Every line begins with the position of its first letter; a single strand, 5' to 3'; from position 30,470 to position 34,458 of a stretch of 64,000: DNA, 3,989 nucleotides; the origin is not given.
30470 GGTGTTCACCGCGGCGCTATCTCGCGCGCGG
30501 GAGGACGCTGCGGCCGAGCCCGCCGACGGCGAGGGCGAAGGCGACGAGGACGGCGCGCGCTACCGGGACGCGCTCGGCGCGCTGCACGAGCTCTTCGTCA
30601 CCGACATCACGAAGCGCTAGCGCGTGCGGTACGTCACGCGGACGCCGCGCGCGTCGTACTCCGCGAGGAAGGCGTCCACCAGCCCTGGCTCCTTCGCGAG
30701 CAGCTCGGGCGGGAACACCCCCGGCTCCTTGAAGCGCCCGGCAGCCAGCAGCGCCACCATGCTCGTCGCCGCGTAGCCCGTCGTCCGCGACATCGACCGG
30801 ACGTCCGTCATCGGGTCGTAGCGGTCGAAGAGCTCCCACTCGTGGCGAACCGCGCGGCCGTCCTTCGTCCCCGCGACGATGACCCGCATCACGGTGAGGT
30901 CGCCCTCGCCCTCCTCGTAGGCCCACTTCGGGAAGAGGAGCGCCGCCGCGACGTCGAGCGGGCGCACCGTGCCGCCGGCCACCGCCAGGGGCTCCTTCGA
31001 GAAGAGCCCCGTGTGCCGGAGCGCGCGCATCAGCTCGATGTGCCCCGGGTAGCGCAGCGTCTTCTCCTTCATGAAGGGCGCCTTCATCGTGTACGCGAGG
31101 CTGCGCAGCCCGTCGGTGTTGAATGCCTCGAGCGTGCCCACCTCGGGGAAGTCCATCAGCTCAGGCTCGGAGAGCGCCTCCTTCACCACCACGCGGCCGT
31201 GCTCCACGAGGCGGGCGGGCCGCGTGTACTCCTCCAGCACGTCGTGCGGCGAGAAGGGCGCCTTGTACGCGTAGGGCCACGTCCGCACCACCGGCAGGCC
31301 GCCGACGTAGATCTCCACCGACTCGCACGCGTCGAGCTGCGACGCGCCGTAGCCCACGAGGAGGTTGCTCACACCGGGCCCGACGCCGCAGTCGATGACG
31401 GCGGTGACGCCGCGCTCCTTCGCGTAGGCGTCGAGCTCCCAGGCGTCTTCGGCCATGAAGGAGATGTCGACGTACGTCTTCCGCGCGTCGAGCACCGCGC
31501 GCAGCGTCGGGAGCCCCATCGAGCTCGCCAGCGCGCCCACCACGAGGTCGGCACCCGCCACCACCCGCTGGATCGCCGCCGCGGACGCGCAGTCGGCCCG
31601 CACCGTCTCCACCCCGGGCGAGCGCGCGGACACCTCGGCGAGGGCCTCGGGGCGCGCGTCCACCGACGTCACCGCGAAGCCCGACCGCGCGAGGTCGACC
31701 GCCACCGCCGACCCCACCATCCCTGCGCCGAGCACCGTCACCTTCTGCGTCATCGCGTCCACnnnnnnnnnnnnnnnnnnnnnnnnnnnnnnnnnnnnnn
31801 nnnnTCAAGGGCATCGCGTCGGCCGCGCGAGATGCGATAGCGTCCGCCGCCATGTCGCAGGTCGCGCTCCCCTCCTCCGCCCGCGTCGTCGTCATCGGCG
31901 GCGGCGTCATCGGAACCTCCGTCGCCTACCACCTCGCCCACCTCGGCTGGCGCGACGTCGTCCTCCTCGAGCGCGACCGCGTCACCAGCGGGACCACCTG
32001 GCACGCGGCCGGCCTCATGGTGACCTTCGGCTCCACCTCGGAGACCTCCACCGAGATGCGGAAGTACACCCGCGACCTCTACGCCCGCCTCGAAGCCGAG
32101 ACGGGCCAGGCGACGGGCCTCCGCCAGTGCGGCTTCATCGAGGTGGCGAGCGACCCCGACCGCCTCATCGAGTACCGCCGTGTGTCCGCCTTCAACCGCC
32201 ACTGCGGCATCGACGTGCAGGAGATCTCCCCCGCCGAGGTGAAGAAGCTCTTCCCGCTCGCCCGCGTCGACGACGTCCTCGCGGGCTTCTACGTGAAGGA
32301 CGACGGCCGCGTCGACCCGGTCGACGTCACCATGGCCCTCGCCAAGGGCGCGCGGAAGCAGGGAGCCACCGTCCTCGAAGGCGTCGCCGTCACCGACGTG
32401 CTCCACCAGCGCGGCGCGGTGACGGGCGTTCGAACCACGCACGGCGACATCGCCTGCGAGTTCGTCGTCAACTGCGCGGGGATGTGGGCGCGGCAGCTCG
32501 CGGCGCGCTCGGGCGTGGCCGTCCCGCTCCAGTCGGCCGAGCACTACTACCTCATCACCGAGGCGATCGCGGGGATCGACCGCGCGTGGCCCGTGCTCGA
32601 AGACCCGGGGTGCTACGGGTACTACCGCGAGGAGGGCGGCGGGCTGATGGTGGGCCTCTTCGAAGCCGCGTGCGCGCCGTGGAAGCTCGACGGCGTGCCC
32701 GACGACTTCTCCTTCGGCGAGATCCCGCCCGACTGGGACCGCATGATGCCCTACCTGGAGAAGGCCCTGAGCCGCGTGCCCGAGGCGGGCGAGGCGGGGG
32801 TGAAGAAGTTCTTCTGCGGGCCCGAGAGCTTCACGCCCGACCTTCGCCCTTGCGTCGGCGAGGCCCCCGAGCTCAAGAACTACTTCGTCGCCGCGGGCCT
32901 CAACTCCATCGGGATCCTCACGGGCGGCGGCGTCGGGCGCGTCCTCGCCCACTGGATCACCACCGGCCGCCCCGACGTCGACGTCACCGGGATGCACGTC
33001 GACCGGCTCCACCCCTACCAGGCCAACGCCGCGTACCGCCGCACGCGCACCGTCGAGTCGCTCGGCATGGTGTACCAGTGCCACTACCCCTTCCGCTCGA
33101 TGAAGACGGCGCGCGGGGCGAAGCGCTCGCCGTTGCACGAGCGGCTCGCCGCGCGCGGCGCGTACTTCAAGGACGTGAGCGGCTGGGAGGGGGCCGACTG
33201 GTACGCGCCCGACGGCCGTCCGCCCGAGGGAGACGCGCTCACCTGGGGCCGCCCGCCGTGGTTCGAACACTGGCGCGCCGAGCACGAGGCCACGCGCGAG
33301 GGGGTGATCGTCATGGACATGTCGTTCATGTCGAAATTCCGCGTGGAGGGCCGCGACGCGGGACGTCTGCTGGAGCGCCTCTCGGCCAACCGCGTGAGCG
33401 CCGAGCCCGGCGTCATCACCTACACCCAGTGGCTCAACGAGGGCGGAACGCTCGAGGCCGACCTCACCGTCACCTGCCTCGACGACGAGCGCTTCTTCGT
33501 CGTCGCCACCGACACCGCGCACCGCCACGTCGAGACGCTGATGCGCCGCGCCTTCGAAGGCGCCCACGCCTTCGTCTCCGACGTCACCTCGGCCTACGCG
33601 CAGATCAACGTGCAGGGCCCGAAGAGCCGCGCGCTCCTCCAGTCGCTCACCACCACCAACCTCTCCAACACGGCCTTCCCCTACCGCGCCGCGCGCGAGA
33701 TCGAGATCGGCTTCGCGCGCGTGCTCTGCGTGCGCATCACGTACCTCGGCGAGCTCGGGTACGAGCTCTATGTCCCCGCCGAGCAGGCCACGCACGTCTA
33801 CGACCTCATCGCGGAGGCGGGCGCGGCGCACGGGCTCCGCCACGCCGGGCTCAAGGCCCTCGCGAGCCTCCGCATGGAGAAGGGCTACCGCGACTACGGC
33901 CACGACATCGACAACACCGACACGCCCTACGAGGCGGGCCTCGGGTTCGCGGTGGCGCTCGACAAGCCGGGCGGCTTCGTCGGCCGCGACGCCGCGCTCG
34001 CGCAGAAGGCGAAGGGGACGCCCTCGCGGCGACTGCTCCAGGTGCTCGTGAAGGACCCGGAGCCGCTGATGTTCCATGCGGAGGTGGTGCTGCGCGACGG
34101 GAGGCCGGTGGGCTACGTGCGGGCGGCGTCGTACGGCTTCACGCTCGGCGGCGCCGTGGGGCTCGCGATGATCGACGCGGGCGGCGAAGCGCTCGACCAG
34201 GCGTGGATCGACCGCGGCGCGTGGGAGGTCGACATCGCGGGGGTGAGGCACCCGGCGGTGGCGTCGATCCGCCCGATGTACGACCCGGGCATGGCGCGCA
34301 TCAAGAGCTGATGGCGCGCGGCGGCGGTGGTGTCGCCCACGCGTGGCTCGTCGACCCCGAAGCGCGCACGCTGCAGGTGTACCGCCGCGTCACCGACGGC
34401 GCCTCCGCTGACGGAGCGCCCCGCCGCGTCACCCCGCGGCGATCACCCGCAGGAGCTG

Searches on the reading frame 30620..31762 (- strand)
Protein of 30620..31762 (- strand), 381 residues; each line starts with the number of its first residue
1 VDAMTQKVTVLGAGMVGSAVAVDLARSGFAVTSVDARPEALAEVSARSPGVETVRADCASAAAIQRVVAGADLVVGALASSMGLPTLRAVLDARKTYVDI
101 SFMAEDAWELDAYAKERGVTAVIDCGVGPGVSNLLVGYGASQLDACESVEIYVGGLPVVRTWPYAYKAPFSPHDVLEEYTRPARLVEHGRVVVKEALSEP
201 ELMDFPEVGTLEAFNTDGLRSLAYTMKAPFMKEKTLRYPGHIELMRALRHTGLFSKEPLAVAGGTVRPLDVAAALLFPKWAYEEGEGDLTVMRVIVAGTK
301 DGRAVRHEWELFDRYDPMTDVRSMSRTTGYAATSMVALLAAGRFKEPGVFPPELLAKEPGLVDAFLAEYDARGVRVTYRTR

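Call 52: search_protein_families(library=pfam, proteins=[window:30620-31762:-], max_evalue=0.001)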
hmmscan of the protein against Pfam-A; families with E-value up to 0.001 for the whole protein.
window:30620-31762:- (381 aa): 11 families
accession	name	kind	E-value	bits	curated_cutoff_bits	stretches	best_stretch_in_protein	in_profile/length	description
PF16653.10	Sacchrp_dh_C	-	5.7e-46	158.2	31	1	126-373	1-264/265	Saccharopine dehydrogenase C-terminal domain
PF03435.24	Sacchrp_dh_NADP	-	5.9e-16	59.4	25.1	1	8-122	1-129/129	Saccharopine dehydrogenase NADP binding domain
PF01262.27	AlaDh_PNT_C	-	1.9e-07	31.2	23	1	6-78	29-100/214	Alanine dehydrogenase/PNT, C-terminal domain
PF13460.12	NAD_binding_10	-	2.5e-07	31.2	27.2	1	13-94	3-85/184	NAD(P)H-binding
PF01266.30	DAO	-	1.7e-06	28.3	27.9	1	7-55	1-49/353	FAD dependent oxidoreductase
PF03446.21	NAD_binding_2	-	1.2e-05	25.8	21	1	7-132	1-124/161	NAD binding domain of 6-phosphogluconate dehydrogenase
PF02737.24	3HCDH_N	-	1.5e-05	25.4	22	1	7-47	1-41/180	3-hydroxyacyl-CoA dehydrogenase, NAD binding domain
PF02254.24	TrkA_N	-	0.00023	21.9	23.8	1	8-81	1-73/116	TrkA-N domain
PF01370.27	Epimerase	-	0.0004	20.3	20.9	1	9-79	2-73/240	NAD dependent epimerase/dehydratase family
PF03721.20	UDPG_MGDP_dh_N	-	0.00043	20.4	27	1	6-47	1-42/187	UDP-glucose/GDP-mannose dehydrogenase family, NAD binding domain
PF05368.20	NmrA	-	0.00067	19.8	27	0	4-78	1-77/298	NmrA-like family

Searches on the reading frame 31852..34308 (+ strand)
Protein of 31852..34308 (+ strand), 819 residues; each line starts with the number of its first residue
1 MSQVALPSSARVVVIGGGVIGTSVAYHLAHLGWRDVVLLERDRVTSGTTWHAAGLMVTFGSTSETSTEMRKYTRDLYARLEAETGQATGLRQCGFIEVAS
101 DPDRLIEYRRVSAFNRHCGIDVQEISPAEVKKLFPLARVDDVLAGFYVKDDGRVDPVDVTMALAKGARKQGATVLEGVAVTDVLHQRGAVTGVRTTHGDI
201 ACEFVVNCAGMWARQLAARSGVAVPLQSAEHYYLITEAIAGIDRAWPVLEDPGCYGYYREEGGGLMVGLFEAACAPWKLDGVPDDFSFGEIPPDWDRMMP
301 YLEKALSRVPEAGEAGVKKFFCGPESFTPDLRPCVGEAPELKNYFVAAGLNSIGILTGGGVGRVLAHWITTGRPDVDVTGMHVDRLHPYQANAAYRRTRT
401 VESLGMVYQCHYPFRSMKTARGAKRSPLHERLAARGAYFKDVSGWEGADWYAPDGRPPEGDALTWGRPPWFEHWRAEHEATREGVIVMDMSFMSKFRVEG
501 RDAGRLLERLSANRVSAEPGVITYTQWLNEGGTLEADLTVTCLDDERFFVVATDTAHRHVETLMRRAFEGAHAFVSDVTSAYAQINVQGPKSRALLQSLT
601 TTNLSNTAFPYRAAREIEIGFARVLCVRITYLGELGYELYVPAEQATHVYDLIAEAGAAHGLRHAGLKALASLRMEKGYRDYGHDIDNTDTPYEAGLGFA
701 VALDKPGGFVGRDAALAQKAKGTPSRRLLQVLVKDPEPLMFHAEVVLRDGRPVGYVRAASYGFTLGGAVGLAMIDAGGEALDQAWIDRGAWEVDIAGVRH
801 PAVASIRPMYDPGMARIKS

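Call 52: search_protein_families(library=pfam, proteins=[window:31852-34308:+], max_evalue=0.001)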
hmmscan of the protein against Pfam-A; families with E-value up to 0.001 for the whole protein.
window:31852-34308:+ (819 aa): 10 families
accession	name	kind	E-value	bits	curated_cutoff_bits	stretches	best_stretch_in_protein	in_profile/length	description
PF01571.26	GCV_T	-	9.6e-76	254.8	25.6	1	428-700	1-255/255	Aminomethyltransferase folate-binding domain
PF01266.30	DAO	-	4.5e-71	240.7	27.9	1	11-368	1-353/353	FAD dependent oxidoreductase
PF08669.17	GCV_T_C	-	3.4e-17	62.5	25.9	1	726-811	1-80/80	Glycine cleavage T-protein C-terminal barrel domain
PF16350.10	FAO_M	-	1.1e-13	51.6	27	1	371-426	1-56/56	FAD dependent oxidoreductase central domain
PF07992.20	Pyr_redox_2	-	1.5e-06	28.3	26.1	1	7-45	142-178/291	Pyridine nucleotide-disulphide oxidoreductase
PF00890.30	FAD_binding_2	-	1.1e-05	25.3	20.4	1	12-196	2-181/414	FAD binding domain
PF04820.20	Trp_halogenase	-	1.1e-05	25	21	1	157-240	158-240/458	Tryptophan halogenase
PF00070.33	Pyr_redox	-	0.00016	22.6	22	0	11-42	1-31/82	Pyridine nucleotide-disulphide oxidoreductase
PF13450.12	NAD_binding_8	-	0.00026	21.7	21.9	1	14-79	1-67/68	NAD(P)-binding Rossmann-like domain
PF01494.25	FAD_binding_3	-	0.00041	20.1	22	0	11-214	3-162/349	FAD binding domain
